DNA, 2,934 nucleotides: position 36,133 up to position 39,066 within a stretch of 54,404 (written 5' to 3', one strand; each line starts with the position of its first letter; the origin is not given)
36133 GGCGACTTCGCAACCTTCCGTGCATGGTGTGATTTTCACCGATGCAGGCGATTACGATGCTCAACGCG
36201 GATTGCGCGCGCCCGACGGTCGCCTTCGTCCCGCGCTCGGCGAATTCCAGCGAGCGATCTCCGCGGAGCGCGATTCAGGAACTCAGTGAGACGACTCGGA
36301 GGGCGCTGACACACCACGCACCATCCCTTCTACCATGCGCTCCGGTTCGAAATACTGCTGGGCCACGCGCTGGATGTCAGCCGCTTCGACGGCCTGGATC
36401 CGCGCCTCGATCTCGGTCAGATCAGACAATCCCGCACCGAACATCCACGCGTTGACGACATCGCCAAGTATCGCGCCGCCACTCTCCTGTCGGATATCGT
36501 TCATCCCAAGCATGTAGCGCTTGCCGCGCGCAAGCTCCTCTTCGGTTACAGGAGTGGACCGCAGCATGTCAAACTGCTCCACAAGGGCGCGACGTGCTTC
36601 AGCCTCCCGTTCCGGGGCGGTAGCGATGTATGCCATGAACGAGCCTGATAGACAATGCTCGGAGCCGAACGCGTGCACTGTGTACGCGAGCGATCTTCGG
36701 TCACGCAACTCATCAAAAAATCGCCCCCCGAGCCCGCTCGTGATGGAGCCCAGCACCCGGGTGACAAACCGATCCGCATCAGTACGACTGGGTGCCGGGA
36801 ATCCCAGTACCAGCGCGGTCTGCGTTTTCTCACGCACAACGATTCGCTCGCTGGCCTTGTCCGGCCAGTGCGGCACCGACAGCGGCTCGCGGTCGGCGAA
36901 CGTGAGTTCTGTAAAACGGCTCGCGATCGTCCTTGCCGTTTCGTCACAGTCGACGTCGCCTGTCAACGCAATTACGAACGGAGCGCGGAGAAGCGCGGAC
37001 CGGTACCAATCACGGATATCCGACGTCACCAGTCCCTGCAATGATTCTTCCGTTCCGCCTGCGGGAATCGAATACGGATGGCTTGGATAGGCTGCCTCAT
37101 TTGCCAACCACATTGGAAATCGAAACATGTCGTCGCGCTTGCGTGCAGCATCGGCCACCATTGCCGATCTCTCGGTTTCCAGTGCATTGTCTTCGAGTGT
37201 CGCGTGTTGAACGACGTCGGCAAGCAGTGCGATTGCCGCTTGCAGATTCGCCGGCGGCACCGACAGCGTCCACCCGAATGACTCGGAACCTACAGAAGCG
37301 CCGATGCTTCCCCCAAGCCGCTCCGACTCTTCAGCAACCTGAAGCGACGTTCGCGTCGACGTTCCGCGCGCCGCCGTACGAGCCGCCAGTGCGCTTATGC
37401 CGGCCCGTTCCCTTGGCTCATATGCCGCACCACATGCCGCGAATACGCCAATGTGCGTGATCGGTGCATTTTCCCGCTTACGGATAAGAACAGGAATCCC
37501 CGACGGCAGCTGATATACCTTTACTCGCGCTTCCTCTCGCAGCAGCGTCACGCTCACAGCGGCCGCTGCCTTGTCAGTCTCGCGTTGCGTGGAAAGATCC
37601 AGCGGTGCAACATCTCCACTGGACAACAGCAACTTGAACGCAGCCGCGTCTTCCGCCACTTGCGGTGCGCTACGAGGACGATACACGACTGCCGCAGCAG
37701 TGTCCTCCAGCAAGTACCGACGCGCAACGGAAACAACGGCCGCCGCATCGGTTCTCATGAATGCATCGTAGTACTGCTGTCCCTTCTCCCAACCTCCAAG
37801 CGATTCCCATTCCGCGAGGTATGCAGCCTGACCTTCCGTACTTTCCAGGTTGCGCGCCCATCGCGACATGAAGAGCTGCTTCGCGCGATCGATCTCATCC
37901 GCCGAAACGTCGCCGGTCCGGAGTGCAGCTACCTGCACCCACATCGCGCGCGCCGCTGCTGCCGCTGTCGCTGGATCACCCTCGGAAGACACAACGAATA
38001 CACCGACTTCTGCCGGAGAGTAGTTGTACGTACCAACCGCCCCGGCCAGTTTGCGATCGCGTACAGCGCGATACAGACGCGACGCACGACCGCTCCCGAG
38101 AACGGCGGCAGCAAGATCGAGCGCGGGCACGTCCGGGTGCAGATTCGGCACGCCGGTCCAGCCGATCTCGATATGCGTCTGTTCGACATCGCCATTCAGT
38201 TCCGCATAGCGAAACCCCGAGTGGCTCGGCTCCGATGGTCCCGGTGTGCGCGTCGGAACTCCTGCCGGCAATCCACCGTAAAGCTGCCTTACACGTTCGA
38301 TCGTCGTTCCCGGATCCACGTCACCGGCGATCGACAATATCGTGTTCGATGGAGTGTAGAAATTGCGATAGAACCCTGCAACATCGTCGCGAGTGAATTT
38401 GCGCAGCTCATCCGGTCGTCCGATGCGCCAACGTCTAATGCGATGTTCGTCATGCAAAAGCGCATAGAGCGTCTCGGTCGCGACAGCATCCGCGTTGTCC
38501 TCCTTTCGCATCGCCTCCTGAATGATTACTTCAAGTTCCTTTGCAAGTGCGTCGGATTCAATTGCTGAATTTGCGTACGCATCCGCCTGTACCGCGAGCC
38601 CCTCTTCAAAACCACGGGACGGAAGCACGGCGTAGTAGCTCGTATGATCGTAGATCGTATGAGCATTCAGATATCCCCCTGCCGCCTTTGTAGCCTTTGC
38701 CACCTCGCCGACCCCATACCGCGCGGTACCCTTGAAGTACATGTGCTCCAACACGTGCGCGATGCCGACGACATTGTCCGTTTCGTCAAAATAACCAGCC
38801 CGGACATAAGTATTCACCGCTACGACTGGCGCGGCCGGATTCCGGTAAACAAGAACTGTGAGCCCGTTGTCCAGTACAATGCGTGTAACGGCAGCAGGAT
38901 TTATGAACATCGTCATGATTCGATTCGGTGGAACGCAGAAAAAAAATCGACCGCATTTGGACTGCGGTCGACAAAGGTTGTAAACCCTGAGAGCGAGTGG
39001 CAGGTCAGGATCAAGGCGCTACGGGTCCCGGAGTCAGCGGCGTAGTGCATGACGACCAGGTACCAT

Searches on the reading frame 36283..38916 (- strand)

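Call 96: search_protein_families(library=pfam, proteins=[window:36283-38916:-], max_evalue=0.00001)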
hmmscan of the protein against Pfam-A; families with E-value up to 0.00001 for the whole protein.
window:36283-38916:- (877 aa): 2 families
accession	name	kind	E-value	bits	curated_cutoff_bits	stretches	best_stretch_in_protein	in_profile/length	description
PF05193.26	Peptidase_M16_C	-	6e-59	199.4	23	2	173-347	1-179/181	Peptidase M16 inactive domain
PF00675.25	Peptidase_M16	-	5.2e-42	143.7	22.3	2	21-153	2-134/149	Insulinase (Peptidase family M16)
